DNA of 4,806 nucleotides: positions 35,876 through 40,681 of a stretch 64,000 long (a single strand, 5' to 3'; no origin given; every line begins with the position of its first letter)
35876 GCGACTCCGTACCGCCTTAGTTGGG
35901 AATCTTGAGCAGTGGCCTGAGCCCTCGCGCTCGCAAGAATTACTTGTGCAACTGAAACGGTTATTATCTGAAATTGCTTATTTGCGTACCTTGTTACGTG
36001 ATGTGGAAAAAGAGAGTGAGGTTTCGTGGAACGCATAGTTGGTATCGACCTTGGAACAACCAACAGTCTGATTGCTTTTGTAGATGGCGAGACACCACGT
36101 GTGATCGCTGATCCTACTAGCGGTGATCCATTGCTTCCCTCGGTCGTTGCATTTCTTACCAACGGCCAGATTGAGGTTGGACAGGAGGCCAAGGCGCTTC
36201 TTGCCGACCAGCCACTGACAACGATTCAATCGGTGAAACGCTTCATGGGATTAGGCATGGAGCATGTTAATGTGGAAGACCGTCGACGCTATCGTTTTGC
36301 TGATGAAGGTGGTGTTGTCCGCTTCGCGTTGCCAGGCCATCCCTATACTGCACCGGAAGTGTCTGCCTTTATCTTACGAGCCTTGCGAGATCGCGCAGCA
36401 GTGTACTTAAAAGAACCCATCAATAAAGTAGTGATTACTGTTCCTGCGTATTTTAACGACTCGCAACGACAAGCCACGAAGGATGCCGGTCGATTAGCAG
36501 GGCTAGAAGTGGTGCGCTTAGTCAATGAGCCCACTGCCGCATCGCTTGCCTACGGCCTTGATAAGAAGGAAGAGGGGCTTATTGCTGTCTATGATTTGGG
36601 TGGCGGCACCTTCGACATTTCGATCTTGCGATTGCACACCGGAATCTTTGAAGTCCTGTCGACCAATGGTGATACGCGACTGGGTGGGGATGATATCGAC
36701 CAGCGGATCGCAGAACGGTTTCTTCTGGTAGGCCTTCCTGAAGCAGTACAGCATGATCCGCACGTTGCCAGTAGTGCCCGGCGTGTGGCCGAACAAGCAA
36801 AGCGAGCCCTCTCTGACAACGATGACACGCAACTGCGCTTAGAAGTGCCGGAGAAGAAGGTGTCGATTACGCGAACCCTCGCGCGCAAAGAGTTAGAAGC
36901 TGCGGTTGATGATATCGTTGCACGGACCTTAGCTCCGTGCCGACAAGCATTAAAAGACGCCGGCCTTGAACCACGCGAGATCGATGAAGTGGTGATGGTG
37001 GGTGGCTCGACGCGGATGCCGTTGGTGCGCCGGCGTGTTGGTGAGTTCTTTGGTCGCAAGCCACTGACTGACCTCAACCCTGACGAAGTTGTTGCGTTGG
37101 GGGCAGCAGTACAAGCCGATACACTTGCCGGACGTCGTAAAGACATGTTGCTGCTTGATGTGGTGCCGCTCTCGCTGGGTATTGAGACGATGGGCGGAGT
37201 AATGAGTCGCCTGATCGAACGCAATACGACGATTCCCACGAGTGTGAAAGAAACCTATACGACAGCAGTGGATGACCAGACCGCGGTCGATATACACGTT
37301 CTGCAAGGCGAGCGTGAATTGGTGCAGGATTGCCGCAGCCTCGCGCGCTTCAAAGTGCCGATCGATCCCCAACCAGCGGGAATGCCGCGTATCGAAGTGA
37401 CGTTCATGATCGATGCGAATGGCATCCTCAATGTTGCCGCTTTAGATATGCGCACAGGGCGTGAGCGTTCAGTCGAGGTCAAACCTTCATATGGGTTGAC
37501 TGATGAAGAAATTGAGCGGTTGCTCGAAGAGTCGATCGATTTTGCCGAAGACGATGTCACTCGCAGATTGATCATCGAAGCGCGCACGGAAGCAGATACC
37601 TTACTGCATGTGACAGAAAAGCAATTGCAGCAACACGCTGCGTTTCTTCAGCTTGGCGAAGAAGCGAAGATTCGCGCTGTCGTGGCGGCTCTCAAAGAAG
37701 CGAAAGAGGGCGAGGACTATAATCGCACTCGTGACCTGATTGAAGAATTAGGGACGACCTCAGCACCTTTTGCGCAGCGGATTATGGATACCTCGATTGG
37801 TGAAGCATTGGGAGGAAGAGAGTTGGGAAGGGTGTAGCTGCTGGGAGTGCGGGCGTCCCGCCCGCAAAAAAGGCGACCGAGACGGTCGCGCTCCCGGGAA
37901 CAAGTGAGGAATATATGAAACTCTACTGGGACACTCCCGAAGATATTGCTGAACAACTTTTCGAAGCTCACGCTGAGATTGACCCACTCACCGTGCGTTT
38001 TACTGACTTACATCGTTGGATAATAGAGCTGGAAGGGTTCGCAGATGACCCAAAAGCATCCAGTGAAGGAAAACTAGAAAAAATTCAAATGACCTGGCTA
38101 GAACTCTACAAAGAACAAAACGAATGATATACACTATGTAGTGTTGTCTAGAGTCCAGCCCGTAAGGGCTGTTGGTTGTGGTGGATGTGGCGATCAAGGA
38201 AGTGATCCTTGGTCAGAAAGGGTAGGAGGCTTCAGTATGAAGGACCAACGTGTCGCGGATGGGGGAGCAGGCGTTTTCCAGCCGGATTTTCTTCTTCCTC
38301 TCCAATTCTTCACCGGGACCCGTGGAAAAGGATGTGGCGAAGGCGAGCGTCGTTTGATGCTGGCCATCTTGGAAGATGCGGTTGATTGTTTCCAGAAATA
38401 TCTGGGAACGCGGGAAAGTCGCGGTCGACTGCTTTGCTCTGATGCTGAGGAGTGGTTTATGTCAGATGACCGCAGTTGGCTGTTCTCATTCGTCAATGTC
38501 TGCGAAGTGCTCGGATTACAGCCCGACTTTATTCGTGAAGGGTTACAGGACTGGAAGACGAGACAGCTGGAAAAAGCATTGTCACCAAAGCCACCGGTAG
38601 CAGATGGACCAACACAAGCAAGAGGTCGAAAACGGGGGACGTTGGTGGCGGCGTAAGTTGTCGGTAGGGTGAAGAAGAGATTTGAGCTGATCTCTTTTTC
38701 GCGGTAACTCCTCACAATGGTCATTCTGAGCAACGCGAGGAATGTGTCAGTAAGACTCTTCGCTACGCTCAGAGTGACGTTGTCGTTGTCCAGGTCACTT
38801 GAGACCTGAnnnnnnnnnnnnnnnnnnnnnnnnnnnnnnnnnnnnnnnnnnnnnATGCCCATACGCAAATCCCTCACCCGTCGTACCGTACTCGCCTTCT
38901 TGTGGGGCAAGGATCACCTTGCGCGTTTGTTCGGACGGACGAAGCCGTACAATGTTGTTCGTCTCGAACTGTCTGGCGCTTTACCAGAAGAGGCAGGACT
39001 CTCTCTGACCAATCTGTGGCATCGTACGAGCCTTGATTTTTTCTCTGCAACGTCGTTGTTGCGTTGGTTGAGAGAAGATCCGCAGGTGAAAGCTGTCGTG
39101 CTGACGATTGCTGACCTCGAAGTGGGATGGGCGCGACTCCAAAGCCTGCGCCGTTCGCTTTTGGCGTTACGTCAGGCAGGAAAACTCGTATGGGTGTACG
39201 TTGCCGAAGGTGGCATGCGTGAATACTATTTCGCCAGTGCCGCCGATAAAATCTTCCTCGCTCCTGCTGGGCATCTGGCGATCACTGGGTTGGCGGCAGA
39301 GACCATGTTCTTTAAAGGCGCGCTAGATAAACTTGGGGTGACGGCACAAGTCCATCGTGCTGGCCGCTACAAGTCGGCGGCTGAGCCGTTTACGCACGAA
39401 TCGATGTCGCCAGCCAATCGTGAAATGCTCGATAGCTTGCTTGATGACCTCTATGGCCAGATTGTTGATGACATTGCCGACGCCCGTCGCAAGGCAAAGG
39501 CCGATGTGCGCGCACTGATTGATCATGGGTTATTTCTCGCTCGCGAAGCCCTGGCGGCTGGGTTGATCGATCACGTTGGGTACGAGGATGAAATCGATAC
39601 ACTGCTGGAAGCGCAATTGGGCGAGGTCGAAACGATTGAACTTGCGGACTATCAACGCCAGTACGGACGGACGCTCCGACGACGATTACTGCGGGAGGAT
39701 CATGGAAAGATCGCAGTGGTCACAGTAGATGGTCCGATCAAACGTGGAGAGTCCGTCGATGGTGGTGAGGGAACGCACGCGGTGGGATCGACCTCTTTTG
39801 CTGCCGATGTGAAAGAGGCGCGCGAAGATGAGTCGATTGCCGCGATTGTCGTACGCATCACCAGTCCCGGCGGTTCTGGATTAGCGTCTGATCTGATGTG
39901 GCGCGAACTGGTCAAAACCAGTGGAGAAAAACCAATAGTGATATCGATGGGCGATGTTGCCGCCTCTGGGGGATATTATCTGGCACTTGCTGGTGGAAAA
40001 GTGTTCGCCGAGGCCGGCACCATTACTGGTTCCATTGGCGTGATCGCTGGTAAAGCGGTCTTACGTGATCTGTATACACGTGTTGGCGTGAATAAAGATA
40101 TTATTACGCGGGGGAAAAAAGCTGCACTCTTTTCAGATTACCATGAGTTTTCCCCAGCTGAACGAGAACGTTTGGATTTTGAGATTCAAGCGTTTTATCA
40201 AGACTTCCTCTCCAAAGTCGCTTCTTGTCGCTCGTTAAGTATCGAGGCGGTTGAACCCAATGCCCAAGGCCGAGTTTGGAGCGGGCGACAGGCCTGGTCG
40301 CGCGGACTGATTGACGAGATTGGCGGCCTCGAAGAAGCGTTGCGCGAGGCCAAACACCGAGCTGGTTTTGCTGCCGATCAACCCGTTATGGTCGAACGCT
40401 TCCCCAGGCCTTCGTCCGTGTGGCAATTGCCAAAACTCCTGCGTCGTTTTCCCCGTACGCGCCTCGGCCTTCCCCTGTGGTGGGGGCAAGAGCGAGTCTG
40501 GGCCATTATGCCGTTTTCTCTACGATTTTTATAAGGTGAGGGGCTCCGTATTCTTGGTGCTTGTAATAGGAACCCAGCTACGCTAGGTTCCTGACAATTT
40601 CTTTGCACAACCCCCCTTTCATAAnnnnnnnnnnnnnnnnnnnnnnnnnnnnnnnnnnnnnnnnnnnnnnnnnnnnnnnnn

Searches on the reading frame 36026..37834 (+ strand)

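Call 45: search_protein_families(library=pfam, proteins=[window:36026-37834:+], max_evalue=0.001)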
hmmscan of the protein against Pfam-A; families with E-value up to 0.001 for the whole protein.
window:36026-37834:+ (603 aa): 2 families
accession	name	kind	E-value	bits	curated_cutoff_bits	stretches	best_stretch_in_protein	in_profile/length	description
PF00012.26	HSP70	-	4.5e-191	636.6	20.6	1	4-587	1-598/599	Hsp70 protein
PF06723.19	MreB_Mbl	-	7.5e-16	58.3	27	1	117-364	78-319/327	MreB/Mbl protein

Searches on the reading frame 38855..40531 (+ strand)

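Call 8: search_protein_families(library=ncbifam, proteins=[window:38855-40531:+], max_evalue=0.1)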
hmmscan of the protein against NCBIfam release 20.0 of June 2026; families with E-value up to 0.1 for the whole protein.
window:38855-40531:+ (559 aa): 7 families
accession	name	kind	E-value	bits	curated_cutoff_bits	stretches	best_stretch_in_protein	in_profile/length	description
TIGR00705.1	SppA_67K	equivalog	5.9e-98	328.7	311.45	1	63-518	79-538/590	signal peptide peptidase SppA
TIGR00706.1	SppA_dom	equivalog_domain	2.3e-74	249.5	155.45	2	285-502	1-206/208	signal peptide peptidase SppA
NF008195.0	PRK10949.1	equivalog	5.8e-72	242.8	746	1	63-502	98-539/618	signal peptide peptidase SppA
NF008745.0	PRK11778.1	equivalog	5.9e-25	88.1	259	2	330-500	132-301/345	protease SohB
NF045542.1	Clp_rel_HeadMat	equivalog_domain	0.0002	21.3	120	1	307-387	15-91/165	head maturation protease, ClpP-related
NF045540.1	scaf_prot_MCP1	exception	0.04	12.6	475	0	309-385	14-85/652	ClpP-like prohead protease/major capsid protein fusion protein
NF004858.0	PRK06213.1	equivalog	0.044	13.5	171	0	207-268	143-204/230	crotonase/enoyl-CoA hydratase family protein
